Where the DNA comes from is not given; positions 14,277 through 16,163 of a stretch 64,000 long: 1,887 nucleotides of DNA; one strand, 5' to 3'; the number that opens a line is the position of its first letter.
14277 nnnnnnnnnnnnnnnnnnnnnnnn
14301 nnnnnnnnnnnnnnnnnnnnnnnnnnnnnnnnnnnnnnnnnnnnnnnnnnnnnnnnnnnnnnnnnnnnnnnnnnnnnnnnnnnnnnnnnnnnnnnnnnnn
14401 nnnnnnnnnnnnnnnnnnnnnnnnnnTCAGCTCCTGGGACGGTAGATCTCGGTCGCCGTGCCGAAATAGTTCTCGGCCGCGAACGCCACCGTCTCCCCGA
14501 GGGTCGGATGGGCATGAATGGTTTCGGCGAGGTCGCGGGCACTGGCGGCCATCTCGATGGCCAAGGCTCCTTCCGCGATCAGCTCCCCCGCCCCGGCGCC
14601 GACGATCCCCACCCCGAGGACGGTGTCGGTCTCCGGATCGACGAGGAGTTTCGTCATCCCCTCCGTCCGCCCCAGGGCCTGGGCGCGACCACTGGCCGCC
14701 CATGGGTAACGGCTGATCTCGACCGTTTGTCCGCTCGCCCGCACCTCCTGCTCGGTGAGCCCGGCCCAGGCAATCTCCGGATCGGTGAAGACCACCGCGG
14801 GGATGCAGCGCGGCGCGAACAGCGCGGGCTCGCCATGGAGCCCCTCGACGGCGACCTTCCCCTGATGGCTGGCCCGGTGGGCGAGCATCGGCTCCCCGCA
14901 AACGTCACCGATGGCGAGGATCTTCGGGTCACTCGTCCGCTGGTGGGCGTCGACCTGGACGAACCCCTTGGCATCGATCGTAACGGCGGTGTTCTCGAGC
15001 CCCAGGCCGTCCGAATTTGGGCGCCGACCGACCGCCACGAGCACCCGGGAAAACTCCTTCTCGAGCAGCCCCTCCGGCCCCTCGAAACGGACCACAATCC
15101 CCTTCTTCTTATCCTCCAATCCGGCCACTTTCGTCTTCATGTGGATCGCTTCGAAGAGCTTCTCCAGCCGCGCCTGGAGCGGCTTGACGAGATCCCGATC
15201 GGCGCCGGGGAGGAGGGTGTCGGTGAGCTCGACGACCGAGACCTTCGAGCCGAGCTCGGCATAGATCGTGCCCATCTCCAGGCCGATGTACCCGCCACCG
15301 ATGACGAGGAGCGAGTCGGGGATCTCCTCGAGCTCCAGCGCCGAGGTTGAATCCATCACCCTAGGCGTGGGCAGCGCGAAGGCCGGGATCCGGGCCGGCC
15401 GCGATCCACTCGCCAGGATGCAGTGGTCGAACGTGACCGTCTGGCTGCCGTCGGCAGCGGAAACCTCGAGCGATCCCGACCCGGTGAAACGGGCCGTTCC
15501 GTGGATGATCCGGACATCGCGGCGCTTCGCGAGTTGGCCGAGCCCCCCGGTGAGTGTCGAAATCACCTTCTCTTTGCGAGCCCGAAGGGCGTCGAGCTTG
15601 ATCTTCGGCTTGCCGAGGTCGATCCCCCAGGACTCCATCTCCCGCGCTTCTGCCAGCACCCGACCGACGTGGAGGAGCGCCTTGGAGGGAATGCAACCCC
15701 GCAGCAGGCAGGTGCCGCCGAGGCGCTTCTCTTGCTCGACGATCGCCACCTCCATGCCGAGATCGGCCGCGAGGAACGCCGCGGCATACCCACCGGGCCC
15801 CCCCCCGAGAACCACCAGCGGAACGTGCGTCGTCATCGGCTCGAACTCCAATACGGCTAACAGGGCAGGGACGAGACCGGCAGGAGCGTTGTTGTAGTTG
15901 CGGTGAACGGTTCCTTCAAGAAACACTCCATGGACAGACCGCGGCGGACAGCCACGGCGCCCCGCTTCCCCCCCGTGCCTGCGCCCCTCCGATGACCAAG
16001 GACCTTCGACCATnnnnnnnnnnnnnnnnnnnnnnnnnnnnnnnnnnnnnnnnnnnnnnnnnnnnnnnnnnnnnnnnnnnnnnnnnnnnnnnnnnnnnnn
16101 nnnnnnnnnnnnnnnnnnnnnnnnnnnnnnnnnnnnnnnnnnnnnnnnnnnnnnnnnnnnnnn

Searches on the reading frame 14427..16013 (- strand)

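Call 8: search_protein_families(library=pfam, proteins=[window:14427-16013:-], max_evalue=0.01)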
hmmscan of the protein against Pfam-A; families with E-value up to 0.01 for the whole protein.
window:14427-16013:- (528 aa): 12 families
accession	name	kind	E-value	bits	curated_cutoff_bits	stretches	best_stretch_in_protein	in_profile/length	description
PF07992.20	Pyr_redox_2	-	1.7e-61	208.6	26.1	1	66-385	3-291/291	Pyridine nucleotide-disulphide oxidoreductase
PF02852.28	Pyr_redox_dim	-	4.8e-34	117.3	25.3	1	404-510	1-107/110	Pyridine nucleotide-disulphide oxidoreductase, dimerisation domain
PF00070.33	Pyr_redox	-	4.9e-20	72.3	22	1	235-309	2-78/82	Pyridine nucleotide-disulphide oxidoreductase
PF12831.13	FAD_oxidored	-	7.8e-08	32.5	27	1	66-102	2-38/416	FAD dependent oxidoreductase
PF01134.28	GIDA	-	1.4e-07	31.3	22.1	1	66-129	2-62/391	Glucose inhibited division protein A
PF13738.12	Pyr_redox_3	-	1.3e-05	25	30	0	194-358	124-293/305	Pyridine nucleotide-disulphide oxidoreductase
PF01262.27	AlaDh_PNT_C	-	1.5e-05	25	23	0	66-96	31-61/214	Alanine dehydrogenase/PNT, C-terminal domain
PF13450.12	NAD_binding_8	-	6.2e-05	23.6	21.9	1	68-102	1-35/68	NAD(P)-binding Rossmann-like domain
PF00890.30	FAD_binding_2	-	8e-05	22.4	20.4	1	67-101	3-37/414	FAD binding domain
PF03486.20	HI0933_like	-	0.00011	22.2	50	1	66-103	3-40/244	HI0933-like protein Rossmann domain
PF03721.20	UDPG_MGDP_dh_N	-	0.0045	17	27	1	236-300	4-68/187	UDP-glucose/GDP-mannose dehydrogenase family, NAD binding domain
PF01494.25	FAD_binding_3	-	0.0048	16.6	22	0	65-97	3-35/349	FAD binding domain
